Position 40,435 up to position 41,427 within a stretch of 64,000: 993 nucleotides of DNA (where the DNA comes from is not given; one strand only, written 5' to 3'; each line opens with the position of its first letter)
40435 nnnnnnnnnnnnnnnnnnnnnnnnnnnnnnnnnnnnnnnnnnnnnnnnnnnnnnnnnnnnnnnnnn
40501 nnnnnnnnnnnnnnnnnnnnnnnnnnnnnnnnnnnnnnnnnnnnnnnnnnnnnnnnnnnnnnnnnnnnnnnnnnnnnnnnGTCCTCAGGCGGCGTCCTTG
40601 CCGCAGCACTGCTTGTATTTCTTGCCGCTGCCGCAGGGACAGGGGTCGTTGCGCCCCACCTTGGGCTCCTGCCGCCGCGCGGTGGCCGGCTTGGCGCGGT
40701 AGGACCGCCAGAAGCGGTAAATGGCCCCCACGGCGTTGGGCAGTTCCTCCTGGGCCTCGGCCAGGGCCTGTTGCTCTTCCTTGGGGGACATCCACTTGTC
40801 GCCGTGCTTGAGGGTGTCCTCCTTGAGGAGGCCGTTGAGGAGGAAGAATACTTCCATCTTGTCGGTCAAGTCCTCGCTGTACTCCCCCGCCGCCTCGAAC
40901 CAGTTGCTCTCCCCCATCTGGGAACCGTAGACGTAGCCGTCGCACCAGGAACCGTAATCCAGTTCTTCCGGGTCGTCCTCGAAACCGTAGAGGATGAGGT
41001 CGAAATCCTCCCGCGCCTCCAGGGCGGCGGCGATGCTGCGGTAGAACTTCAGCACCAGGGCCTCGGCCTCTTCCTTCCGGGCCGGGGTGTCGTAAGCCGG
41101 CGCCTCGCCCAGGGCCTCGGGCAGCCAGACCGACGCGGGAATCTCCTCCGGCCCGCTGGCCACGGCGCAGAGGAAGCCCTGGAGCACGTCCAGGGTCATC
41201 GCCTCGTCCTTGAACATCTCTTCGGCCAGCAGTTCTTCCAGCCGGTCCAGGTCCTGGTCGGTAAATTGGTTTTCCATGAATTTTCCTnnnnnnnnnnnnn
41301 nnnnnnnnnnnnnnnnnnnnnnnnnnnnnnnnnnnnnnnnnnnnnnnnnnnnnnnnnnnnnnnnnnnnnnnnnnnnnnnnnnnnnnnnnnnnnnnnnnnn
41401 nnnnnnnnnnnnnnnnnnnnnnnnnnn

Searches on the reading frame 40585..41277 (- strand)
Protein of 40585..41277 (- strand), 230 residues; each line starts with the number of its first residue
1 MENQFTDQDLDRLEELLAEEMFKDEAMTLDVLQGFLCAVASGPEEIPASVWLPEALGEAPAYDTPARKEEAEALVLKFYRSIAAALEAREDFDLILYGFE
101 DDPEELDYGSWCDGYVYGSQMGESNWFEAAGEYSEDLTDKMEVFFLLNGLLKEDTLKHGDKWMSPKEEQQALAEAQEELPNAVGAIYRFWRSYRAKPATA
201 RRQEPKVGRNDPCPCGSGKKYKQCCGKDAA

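Call 46: search_protein_families(library=pfam, proteins=[window:40585-41277:-], max_evalue=0.00001)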
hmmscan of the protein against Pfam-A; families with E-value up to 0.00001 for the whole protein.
window:40585-41277:- (230 aa): 2 families
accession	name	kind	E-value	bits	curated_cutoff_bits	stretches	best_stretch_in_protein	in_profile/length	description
PF03695.18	UPF0149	-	1.4e-27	97.5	25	1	11-191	1-180/181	Uncharacterised protein family (UPF0149)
PF02810.21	SEC-C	-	1.4e-10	41.3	20.4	1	209-227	1-19/19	SEC-C motif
